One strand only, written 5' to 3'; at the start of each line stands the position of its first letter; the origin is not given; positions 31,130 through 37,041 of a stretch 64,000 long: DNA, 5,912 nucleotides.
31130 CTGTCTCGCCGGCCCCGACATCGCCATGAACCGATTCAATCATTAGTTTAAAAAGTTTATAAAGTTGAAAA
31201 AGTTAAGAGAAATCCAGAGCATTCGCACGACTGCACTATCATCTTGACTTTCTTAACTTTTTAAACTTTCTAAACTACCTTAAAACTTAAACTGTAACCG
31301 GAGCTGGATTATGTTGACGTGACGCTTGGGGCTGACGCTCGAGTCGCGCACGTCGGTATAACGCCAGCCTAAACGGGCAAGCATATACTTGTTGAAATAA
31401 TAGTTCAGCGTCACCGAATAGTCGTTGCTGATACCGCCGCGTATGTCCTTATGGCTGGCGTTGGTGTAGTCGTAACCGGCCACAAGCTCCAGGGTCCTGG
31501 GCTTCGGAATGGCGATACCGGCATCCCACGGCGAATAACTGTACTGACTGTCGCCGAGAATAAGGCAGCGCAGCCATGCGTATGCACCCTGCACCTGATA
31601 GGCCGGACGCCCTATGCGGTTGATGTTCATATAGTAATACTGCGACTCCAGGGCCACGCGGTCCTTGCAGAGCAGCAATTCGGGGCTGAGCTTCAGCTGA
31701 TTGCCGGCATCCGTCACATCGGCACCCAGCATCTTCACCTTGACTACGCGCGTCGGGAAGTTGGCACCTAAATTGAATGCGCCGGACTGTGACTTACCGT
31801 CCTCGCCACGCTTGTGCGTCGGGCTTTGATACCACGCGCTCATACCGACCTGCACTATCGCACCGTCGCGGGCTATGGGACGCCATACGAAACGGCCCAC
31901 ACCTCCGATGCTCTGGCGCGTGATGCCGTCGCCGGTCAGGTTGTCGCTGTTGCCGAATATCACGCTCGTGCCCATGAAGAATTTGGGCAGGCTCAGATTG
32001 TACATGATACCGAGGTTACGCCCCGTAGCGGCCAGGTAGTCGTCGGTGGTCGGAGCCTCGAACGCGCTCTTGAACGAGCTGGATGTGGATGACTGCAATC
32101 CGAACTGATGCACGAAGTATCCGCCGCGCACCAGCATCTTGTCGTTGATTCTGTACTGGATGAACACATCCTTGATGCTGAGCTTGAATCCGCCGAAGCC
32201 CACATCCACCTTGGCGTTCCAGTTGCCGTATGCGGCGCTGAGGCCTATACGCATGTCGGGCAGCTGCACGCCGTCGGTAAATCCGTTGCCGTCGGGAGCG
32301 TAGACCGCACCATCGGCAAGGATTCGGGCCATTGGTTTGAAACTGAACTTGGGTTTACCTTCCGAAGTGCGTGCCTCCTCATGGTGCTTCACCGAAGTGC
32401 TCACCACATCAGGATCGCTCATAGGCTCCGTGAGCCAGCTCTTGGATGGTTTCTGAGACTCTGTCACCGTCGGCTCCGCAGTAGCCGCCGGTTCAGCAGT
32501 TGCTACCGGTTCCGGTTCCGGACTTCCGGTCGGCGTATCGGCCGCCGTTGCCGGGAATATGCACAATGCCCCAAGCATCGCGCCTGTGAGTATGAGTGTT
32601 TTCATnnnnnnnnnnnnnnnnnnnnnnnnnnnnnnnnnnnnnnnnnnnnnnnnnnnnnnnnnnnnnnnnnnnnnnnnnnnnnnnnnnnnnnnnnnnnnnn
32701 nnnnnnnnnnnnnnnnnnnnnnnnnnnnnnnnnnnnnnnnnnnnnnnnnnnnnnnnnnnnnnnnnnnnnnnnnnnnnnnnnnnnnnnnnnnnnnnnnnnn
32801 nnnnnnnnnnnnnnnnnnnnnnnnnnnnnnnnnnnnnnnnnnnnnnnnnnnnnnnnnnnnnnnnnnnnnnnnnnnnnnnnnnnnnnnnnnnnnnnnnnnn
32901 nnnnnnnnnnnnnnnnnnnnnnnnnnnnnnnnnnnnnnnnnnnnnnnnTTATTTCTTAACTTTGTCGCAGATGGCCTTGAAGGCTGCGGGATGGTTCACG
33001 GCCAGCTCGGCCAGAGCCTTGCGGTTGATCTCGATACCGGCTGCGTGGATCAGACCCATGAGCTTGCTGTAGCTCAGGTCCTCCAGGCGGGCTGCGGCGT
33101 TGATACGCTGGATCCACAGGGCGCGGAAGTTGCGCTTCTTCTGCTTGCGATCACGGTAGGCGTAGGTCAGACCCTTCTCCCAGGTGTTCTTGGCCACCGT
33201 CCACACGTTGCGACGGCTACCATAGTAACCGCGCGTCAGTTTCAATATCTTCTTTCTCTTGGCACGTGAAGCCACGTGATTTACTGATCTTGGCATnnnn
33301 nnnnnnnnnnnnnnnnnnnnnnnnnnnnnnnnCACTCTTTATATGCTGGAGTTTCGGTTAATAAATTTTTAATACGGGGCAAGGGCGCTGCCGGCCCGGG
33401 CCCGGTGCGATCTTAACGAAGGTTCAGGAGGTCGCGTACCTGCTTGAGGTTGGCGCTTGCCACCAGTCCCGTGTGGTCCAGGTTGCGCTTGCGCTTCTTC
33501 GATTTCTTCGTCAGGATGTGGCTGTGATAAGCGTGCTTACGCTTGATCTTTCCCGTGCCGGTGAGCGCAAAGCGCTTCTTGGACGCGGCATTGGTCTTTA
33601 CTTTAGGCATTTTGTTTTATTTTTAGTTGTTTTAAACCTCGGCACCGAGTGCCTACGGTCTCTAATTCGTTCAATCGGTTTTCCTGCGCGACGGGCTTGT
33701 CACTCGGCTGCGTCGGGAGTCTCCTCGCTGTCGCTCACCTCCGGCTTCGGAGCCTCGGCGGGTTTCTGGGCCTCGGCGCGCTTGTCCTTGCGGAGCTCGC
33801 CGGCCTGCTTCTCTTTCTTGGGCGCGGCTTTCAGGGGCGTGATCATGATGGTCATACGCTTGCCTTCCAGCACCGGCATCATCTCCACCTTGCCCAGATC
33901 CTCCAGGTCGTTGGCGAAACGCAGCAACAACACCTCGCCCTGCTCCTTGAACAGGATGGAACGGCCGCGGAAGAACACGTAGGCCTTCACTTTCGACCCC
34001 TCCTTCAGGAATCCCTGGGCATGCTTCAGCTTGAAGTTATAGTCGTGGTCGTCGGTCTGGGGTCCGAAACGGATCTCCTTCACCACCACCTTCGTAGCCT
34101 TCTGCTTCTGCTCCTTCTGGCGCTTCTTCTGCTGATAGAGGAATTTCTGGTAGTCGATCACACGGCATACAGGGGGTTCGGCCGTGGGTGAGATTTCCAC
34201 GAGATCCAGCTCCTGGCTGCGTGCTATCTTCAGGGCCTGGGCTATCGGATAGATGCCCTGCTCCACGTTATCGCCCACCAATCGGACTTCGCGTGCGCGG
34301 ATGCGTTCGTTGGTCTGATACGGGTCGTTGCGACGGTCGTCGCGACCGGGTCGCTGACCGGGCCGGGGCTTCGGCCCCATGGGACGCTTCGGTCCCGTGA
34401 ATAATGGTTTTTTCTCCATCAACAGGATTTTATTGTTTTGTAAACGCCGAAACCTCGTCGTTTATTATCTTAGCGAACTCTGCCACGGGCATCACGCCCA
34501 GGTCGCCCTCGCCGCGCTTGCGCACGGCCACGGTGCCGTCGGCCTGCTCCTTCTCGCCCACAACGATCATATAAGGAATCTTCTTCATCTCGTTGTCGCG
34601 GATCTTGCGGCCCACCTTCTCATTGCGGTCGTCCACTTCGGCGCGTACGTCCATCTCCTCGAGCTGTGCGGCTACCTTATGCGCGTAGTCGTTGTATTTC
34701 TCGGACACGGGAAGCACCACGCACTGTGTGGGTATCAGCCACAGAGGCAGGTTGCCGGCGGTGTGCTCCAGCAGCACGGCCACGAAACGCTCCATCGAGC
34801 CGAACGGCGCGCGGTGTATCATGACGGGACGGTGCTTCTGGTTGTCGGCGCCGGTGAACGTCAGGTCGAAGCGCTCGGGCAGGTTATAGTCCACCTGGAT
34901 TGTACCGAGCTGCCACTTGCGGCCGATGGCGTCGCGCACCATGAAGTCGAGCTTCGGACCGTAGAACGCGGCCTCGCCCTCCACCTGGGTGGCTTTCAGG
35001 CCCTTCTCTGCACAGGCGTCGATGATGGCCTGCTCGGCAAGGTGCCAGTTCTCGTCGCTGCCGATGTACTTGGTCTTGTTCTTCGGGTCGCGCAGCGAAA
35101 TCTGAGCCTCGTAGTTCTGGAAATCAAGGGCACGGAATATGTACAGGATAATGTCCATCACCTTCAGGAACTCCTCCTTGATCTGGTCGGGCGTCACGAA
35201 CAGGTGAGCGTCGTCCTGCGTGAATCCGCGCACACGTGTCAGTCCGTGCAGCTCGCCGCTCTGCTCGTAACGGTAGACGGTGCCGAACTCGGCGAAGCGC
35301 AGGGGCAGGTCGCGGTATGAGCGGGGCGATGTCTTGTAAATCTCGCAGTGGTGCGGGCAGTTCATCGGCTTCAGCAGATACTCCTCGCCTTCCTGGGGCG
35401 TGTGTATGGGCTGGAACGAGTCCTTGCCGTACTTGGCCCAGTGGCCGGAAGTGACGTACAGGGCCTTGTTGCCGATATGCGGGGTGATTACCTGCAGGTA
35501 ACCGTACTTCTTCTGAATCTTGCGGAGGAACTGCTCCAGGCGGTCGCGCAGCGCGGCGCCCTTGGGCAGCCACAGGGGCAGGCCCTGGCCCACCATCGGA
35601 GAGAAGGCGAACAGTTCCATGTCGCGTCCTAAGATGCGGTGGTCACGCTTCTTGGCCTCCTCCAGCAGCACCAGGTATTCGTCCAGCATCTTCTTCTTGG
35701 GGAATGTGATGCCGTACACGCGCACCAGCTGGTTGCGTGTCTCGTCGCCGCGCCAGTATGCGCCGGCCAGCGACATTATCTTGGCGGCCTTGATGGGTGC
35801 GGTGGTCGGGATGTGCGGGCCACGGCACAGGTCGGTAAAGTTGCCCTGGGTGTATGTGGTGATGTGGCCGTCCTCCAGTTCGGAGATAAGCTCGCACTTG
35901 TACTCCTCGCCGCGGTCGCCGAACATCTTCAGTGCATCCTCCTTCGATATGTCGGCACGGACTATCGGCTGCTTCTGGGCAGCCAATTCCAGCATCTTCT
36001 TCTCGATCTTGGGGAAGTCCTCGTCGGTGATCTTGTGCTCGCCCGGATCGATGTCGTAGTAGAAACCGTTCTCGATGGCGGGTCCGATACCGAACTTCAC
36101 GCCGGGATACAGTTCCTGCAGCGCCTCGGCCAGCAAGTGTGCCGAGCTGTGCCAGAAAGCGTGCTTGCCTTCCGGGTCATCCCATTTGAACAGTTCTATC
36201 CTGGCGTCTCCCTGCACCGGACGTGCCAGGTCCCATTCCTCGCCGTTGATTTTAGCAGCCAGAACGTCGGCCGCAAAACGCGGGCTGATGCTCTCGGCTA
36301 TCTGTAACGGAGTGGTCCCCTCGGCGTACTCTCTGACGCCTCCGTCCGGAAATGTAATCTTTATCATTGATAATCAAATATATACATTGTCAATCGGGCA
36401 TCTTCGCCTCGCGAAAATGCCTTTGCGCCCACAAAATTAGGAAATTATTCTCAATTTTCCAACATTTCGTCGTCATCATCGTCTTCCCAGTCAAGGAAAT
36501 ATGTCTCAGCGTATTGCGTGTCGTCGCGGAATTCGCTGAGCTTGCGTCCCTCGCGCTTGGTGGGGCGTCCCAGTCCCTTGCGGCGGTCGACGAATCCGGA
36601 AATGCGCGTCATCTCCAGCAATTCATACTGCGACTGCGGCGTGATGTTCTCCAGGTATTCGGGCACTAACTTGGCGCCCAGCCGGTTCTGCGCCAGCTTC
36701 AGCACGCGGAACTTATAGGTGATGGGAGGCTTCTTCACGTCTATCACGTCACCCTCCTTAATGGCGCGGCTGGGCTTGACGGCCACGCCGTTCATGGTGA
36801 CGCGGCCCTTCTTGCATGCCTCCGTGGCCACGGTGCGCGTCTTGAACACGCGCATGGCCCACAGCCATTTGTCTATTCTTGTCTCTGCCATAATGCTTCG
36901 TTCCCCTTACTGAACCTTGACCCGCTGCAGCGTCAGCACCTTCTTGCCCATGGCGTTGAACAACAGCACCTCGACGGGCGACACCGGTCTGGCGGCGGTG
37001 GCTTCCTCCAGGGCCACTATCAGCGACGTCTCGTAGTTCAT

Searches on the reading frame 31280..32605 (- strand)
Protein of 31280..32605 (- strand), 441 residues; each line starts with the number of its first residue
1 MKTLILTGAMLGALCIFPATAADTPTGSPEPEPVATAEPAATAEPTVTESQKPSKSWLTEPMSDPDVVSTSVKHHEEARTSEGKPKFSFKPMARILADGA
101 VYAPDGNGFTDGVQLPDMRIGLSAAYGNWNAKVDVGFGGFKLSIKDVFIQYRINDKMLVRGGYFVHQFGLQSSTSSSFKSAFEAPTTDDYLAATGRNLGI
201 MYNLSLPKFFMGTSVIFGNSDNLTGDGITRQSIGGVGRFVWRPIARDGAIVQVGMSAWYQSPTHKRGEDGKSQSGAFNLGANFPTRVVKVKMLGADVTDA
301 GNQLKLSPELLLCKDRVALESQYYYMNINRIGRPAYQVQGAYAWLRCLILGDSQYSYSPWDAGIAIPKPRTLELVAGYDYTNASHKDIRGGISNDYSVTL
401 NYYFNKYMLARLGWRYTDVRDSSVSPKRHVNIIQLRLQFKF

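Call 81: search_protein_families(library=pfam, proteins=[window:31280-32605:-], max_evalue=0.001)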
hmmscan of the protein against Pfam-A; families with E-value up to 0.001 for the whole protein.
window:31280-32605:- (441 aa): 1 family
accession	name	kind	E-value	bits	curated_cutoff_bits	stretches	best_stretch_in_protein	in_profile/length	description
PF07396.17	Porin_O_P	-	6.4e-21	75.5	20.9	1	129-441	44-370/370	Phosphate-selective porin O and P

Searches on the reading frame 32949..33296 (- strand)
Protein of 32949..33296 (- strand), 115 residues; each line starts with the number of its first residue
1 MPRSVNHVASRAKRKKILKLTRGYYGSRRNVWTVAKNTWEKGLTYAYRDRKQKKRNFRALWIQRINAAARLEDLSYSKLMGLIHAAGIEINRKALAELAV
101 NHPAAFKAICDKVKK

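Call 81: search_protein_families(library=pfam, proteins=[window:32949-33296:-], max_evalue=0.001)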
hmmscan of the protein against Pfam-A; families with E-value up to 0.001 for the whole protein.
window:32949-33296:- (115 aa): 1 family
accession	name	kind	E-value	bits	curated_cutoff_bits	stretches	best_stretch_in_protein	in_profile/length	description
PF00453.23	Ribosomal_L20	-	8.8e-42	142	30.8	1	3-109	1-107/107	Ribosomal protein L20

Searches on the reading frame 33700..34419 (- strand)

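Call 81: search_protein_families(library=pfam, proteins=[window:33700-34419:-], max_evalue=0.001)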
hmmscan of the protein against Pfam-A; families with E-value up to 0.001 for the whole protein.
window:33700-34419:- (239 aa): 2 families
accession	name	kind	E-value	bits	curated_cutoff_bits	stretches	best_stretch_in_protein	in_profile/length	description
PF00707.27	IF3_C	-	6.5e-32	109.8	34.8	1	111-195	1-85/86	Translation initiation factor IF-3, C-terminal domain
PF05198.21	IF3_N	-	6.7e-30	103.5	26.9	1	36-104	1-70/70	Translation initiation factor IF-3, N-terminal domain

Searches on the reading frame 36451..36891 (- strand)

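Call 81: search_protein_families(library=pfam, proteins=[window:36451-36891:-], max_evalue=0.001)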
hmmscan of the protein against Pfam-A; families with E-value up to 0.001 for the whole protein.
window:36451-36891:- (146 aa): 1 family
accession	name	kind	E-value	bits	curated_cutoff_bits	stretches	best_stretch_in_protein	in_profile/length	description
PF01479.30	S4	-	1.7e-11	44.1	22.8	1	5-50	2-48/48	S4 domain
